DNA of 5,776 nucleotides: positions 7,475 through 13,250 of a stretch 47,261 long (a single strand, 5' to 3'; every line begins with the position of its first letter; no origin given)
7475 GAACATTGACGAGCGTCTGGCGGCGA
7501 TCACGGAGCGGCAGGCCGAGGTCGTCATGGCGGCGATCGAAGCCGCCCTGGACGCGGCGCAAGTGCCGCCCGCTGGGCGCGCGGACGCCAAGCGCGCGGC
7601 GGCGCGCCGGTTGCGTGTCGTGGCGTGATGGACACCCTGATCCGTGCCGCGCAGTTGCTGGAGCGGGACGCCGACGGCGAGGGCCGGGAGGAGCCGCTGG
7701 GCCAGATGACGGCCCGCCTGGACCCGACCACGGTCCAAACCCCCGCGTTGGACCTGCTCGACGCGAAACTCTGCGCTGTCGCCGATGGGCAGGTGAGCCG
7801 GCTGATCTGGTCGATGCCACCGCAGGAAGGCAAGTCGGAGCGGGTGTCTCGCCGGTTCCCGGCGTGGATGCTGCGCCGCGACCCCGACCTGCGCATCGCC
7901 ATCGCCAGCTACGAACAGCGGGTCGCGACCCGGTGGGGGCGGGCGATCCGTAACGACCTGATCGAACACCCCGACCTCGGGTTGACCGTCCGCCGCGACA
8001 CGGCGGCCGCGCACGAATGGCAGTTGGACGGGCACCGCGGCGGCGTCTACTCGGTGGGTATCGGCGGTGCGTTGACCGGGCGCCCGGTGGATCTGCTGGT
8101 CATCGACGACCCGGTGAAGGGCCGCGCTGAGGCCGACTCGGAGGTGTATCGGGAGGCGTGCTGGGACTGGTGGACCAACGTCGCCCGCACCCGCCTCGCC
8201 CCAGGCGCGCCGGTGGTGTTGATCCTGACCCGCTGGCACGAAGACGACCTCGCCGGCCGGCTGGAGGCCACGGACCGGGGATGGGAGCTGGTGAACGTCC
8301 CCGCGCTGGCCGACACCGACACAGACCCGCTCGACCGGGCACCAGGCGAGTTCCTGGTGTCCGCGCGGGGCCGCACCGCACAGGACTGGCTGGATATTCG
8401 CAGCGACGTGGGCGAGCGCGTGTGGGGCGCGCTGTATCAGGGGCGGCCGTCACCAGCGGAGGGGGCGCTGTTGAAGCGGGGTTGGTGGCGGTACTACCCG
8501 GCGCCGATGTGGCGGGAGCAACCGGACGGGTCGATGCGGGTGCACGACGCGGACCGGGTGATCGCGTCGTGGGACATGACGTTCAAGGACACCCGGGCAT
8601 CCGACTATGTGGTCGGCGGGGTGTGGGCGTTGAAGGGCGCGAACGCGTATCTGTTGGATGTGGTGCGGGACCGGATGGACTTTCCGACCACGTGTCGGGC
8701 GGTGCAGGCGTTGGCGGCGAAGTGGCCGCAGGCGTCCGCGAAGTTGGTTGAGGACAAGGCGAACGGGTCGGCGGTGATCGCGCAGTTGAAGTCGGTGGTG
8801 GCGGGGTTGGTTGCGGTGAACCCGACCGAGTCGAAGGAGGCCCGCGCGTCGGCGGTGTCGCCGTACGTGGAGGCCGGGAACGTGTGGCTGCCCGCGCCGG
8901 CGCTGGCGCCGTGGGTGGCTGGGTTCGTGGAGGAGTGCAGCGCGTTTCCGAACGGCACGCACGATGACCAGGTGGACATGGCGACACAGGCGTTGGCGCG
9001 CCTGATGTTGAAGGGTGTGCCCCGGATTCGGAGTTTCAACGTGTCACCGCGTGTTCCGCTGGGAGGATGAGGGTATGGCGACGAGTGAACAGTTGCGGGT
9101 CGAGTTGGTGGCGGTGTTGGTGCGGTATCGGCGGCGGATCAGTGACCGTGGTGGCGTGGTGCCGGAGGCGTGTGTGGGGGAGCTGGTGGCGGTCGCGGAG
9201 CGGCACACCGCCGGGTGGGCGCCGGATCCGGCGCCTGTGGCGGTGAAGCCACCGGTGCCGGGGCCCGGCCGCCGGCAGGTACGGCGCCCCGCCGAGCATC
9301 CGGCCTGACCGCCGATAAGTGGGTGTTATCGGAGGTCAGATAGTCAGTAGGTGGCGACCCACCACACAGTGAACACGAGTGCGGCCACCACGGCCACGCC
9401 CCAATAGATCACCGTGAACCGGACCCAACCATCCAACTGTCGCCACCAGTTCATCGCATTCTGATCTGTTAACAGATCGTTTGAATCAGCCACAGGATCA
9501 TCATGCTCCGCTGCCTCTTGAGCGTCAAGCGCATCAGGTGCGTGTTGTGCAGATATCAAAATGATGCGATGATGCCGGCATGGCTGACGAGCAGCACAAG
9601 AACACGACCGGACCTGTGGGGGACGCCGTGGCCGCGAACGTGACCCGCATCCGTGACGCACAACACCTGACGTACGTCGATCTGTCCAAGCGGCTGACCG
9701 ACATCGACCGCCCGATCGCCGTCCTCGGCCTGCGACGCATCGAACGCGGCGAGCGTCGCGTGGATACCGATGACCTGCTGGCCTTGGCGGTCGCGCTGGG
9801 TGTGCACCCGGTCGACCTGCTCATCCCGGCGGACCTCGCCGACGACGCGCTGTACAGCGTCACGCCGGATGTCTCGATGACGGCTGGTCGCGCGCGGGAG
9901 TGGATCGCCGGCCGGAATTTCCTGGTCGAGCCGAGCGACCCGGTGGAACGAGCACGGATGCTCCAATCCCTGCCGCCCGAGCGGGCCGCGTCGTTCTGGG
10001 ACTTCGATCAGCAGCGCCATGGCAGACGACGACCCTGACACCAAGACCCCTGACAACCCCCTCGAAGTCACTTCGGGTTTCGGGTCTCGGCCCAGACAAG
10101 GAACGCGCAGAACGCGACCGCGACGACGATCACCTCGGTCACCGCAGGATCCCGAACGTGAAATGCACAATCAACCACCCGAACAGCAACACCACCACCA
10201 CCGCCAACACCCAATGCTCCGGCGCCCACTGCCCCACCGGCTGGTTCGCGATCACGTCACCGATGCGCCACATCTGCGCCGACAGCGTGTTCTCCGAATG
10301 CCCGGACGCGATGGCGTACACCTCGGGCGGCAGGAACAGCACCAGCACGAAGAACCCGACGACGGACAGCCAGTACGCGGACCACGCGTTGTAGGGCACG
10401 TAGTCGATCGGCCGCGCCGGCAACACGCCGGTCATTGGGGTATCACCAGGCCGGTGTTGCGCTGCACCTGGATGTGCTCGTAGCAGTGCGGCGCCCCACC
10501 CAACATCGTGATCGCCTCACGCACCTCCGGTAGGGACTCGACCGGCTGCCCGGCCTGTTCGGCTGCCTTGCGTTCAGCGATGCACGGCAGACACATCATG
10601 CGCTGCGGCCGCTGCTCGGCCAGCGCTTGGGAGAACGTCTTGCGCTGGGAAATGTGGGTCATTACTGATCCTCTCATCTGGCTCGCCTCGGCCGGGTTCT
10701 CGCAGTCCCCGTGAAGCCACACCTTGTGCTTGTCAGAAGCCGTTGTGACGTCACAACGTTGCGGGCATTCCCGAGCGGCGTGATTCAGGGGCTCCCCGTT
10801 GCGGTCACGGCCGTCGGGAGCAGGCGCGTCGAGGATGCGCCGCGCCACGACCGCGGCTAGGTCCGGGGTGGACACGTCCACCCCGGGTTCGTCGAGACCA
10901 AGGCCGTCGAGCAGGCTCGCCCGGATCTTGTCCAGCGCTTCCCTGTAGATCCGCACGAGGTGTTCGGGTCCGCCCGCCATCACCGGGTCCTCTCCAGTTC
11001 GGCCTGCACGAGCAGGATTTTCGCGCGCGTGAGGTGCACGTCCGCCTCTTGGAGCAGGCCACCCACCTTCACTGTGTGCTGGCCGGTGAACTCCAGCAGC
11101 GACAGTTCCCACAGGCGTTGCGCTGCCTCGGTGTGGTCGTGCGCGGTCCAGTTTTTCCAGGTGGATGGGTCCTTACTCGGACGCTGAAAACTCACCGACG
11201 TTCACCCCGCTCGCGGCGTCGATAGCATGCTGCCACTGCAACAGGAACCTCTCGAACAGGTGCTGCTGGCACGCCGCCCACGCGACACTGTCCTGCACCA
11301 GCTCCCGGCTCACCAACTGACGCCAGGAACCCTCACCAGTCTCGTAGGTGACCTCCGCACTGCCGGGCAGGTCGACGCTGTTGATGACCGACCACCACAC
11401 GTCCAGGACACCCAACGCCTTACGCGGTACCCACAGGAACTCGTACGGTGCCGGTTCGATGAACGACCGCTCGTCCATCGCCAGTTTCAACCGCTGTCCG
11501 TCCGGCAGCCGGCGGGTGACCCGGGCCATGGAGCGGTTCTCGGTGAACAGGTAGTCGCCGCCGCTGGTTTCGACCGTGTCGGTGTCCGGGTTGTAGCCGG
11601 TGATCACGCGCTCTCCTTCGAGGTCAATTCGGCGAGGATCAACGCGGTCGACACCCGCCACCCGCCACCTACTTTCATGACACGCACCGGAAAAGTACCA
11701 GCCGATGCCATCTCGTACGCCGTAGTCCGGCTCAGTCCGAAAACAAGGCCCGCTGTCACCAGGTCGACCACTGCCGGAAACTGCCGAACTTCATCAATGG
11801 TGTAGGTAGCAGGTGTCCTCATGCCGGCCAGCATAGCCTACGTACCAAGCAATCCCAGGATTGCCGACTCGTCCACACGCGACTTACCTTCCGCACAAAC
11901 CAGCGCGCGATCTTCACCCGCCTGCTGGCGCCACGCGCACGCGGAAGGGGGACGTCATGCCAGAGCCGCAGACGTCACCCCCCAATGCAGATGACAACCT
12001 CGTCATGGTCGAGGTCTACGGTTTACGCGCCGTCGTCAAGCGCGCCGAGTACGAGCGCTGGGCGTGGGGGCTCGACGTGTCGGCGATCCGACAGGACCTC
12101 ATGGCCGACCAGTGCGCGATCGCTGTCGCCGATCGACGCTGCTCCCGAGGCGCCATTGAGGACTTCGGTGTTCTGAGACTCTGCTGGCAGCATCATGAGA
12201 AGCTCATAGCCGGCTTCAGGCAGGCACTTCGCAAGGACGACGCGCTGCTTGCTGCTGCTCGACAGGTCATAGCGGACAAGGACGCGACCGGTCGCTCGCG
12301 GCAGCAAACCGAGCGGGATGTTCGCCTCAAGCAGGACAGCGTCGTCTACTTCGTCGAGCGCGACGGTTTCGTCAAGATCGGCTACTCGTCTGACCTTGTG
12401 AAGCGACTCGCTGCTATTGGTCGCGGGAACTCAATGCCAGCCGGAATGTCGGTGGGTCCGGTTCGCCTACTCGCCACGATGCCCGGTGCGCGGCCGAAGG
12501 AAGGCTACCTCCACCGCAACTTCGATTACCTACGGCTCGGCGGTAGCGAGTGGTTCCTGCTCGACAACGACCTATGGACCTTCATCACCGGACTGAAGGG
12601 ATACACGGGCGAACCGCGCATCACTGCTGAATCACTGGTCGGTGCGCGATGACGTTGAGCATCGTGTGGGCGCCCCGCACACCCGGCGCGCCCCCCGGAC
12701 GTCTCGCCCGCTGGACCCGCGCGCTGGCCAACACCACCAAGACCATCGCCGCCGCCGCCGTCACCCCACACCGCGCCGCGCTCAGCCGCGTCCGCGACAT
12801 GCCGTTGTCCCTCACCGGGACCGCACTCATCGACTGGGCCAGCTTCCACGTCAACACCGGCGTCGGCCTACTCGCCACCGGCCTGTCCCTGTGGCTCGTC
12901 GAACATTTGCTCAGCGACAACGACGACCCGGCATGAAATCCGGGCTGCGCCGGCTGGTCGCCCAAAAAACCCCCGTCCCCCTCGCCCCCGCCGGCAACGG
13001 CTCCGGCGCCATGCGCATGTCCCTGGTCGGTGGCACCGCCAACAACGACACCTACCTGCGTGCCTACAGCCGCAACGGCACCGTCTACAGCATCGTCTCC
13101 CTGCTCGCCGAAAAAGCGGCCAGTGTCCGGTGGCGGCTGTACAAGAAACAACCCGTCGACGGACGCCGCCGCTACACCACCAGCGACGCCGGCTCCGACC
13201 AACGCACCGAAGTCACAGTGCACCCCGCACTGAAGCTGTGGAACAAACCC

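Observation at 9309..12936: Opposite-strand accessory island splits the terminase-portal junction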

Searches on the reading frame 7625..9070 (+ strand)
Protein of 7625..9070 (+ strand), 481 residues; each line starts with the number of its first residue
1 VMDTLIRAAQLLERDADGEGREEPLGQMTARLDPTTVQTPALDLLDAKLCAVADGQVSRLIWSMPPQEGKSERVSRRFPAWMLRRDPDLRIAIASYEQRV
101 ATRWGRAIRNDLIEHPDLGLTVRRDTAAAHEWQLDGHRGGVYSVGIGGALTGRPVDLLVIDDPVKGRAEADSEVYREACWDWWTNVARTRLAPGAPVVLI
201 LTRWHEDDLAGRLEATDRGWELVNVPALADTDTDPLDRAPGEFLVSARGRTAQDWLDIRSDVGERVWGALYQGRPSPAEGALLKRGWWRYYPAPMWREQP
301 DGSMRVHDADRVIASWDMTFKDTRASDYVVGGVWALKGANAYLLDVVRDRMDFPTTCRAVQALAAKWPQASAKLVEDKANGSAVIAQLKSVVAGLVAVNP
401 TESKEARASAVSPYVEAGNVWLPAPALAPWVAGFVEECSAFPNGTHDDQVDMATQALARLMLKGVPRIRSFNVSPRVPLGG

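Call 8: search_protein_families(library=pfam, max_evalue=0.01, proteins=[window:7625-9070:+])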
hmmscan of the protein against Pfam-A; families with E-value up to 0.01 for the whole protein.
window:7625-9070:+ (481 aa): 2 families
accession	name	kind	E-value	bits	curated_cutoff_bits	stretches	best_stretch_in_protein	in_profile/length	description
PF17289.8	Terminase_6C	-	2.2e-17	63.9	22.6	1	315-458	2-153/155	Terminase RNaseH-like domain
PF03237.21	Terminase_6N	-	3.5e-08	33.8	22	1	64-241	4-178/215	Terminase large subunit, T4likevirus-type, N-terminal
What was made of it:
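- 7625..9070 (+): TerL (context; Terminase_6 type). The putative terS at 7071-7628 lies directly upstream. Pfam Terminase_6N/6C (call 8).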

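Call 10: search_dna_similar(query=window:7625-9070:+, collection=phages, mode=protein, max_rows=30)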
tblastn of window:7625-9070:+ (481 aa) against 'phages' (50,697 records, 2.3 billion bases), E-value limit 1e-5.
Records with a match: 2041; places in all: 2071; records where one place covers at least 80% of the query: 786.
Best place of each record, by identity: <60% 2041.
By first word of the organism name: Mycobacterium 496; Microbacterium 273; Escherichia 215; Gordonia 185; Klebsiella 93; Acinetobacter 51; Bacteriophage 45; Brucella 41; Lactococcus 40; Caulobacter 39; and 96 more.
By host as written in the record: Mycobacterium smegmatis mc2 155 348; Gordonia terrae 3612 145; Microbacterium foliorum NRRL B-24224 SEA 111; - 104; Microbacterium foliorum NRRL B-24224 104; Mycobacterium smegmatis mc#155 83; Escherichia coli 67; Escherichia coli K-12 MG1655 35; and 409 more.
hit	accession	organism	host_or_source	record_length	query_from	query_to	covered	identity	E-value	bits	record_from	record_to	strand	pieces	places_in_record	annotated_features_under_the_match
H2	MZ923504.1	Microcystis phage MinS1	Microcystis aeruginosa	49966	6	462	95%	58.4%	1e-149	478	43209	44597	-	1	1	terminase large subunit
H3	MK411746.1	Arthrobacter phage Sonali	Arthrobacter globiformis B-2979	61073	26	464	91%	56.5%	8e-146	466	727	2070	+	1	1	2: terminase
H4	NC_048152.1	Arthrobacter phage Sonali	Arthrobacter globiformis B-2979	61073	26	464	91%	56.5%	8e-146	466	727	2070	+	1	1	2: terminase large subunit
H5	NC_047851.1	Brevibacterium phage LuckyBarnes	Brevibacterium iodinum ATCC 15728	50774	26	463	91%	56.3%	2e-153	488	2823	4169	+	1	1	terminase large subunit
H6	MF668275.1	Brevibacterium phage LuckyBarnes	Brevibacterium iodinum ATCC 15728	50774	26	463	91%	56.3%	2e-153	488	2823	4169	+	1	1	terminase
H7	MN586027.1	Arthrobacter phage Mufasa8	Arthrobacter sp. ATCC 21022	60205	23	464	92%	54.3%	1e-139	449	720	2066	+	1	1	2: terminase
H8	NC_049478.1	Arthrobacter phage Mufasa8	Arthrobacter sp. ATCC 21022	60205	23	464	92%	54.3%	1e-139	449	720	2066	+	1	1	2: terminase large subunit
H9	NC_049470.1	Arthrobacter phage TripleJ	Arthrobacter globiformis NRRL B-2979 SEA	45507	26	459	90%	54.7%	5e-142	456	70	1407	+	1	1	1: terminase large subunit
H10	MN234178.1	Arthrobacter phage TripleJ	Arthrobacter globiformis NRRL B-2979 SEA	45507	26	459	90%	54.7%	5e-142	456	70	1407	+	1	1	1: terminase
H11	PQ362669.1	Arthrobacter phage Kukla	Arthrobacter globiformis B-2979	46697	26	459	90%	54.3%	5e-142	456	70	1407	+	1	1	1: terminase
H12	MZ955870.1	Glutamicibacter phage BIM BV-113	Glutamicibacter halophytocola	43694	26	465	91%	51.7%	3e-128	416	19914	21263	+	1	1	putative terminase large subunit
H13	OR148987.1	Caudovirus D_HF5_3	Homo sapiens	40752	26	465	91%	50.9%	1e-133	431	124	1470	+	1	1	terminase large subunit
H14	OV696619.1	Glutamicibacter phage Montesquieu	French washed-rind cheese surface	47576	26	461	91%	50.7%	3e-131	425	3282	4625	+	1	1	Terminase large subunit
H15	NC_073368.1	Microbacterium phage Megan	Microbacterium paraoxydans NWU1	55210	17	480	96%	41.5%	6e-84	288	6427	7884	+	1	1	10: terminase large subunit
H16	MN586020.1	Microbacterium phage Megan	Microbacterium paraoxydans NWU1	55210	17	480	96%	41.5%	6e-84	288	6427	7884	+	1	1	10: terminase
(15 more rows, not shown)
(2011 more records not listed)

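Call 18: find_related_loci(query=window:7625-9070:+, collection=viral_contigs, flank=8000)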
Query window:7625-9070:+ (481 aa) in viral_contigs; peptide patterns used: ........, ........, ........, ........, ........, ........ (x = any residue, [..] = any of these).
92 stretches matched a pattern; 90 encode a relative of the query (tblastn E <= 1e-3); the best 80 are kept; 80 distinct loci.
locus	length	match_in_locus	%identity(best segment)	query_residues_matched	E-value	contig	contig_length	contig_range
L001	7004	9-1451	96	1-481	0e+0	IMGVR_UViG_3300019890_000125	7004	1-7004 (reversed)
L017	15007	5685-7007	78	22-463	0e+0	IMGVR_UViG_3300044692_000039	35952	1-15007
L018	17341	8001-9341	72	25-471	0e+0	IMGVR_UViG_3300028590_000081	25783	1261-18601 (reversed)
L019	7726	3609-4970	69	22-471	0e+0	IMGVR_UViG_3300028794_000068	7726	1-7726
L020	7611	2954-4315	68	22-471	0e+0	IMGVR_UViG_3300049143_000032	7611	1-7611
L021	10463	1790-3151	68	22-471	0e+0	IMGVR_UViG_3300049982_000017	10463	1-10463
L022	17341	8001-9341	69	26-469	0e+0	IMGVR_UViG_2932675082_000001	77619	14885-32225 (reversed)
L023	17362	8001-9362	67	10-461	0e+0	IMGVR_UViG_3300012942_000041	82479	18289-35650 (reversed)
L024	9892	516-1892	66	5-461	0e+0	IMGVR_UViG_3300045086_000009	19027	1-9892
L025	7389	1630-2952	67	26-464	0e+0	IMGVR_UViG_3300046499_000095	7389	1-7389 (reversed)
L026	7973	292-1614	67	26-464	0e+0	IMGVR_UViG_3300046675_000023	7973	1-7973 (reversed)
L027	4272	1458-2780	67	26-464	0e+0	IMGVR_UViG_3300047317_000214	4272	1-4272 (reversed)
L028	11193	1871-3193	67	26-464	0e+0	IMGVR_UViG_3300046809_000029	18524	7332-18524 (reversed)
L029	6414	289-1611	67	26-464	0e+0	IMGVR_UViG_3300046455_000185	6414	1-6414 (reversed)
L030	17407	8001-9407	64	2-463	0e+0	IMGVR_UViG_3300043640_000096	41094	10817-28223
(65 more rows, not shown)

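Call 33: get_annotated_region(hit=H5, flank=4000)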
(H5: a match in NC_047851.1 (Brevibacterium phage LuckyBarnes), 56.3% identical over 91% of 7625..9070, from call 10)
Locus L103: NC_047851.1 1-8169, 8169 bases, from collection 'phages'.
description: Brevibacterium phage LuckyBarnes, complete genome.
organism: Brevibacterium phage LuckyBarnes (NCBI taxid 2027888)
taxonomy: Viruses; Duplodnaviria; Heunggongvirae; Uroviricota; Caudoviricetes; Luckybarnesvirus; Luckybarnesvirus luckybarnes
host: Brevibacterium iodinum ATCC 15728; source: soil; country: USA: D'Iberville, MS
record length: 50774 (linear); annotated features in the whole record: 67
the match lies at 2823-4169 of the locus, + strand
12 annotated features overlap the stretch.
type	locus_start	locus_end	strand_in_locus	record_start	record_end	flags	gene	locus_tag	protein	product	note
CDS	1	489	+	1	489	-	-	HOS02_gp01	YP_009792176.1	nucleotide pyrophosphohydrolase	-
CDS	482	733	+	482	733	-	-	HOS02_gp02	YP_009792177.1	hypothetical protein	-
CDS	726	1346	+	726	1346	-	-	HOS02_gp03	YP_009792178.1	hypothetical protein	-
CDS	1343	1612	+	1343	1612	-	-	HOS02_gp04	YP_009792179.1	hypothetical protein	-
CDS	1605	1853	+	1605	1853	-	-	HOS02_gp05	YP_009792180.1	hypothetical protein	-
CDS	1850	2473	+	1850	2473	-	-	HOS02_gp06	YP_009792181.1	hypothetical protein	-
CDS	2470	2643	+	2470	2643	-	-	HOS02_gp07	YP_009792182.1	hypothetical protein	Terminase, small subunit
CDS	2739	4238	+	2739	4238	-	-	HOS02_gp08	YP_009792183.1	terminase large subunit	Terminase, large subunit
CDS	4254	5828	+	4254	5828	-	-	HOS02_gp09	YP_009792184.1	portal protein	Portal protein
CDS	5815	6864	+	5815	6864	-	-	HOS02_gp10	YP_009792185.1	minor head protein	-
CDS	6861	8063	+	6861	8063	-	-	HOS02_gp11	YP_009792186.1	head maturation protease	Protease, capsid maturation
CDS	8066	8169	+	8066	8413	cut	-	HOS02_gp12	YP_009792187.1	head decoration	-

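Call 34: get_annotated_region(hit=H2, flank=4000)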
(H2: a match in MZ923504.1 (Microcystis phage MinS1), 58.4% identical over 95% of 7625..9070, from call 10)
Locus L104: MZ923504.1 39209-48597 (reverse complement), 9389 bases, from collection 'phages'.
description: Microcystis phage MinS1, complete genome.
organism: Microcystis phage MinS1 (NCBI taxid 2910156)
taxonomy: Viruses; Duplodnaviria; Heunggongvirae; Uroviricota; Caudoviricetes
host: Microcystis aeruginosa; source: lake water; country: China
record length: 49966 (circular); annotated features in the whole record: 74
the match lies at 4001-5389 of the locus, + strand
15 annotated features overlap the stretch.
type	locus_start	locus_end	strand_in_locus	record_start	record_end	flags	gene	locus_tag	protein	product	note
CDS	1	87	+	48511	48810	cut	-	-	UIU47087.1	hypothetical protein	-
CDS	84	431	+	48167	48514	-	-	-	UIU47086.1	hypothetical protein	-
CDS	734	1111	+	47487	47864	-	-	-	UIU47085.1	DUF4326 domain-containing protein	-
CDS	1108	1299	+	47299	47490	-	-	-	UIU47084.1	hypothetical protein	-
CDS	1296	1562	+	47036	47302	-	-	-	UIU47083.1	hypothetical protein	-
CDS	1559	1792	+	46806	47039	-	-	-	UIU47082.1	hypothetical protein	-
CDS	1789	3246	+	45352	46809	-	-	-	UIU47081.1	hypothetical protein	-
CDS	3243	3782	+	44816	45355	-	-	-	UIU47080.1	GIY-YIG nuclease family protein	-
CDS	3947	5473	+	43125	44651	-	-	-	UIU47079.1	terminase large subunit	-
CDS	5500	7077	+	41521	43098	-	-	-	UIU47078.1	hypothetical protein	-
CDS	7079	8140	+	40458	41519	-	-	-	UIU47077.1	hypothetical protein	-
CDS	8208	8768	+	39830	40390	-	-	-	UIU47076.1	HNH endonuclease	-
CDS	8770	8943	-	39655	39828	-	-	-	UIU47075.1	hypothetical protein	-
CDS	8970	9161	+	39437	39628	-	-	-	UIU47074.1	hypothetical protein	-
CDS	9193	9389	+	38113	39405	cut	-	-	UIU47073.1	hypothetical protein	-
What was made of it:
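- Checked: TerL and portal are adjacent in phages LuckyBarnes and MinS1 (calls 33, 34).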

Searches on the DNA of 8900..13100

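Call 73: search_rna_families(source=window, start=8900, end=13100, threshold=evalue, max_evalue=1)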
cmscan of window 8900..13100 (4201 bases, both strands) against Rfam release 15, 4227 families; matches with E-value up to 1: 0.
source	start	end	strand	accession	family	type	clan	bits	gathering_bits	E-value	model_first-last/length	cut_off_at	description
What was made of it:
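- Tried and rejected: Rfam found nothing in 8900-13100 (call 73).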

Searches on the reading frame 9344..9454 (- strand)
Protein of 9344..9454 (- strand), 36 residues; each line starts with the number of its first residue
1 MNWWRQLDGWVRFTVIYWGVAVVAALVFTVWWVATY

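Call 6: search_protein_families(library=pfam, max_evalue=0.1, proteins=[window:9344-9454:-])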
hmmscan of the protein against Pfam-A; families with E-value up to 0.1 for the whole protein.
window:9344-9454:- (36 aa): 0 families

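Call 7: search_protein_families(library=phrogs, max_evalue=0.1, proteins=[window:9344-9454:-])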
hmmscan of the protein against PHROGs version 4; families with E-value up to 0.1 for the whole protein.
window:9344-9454:- (36 aa): 0 families
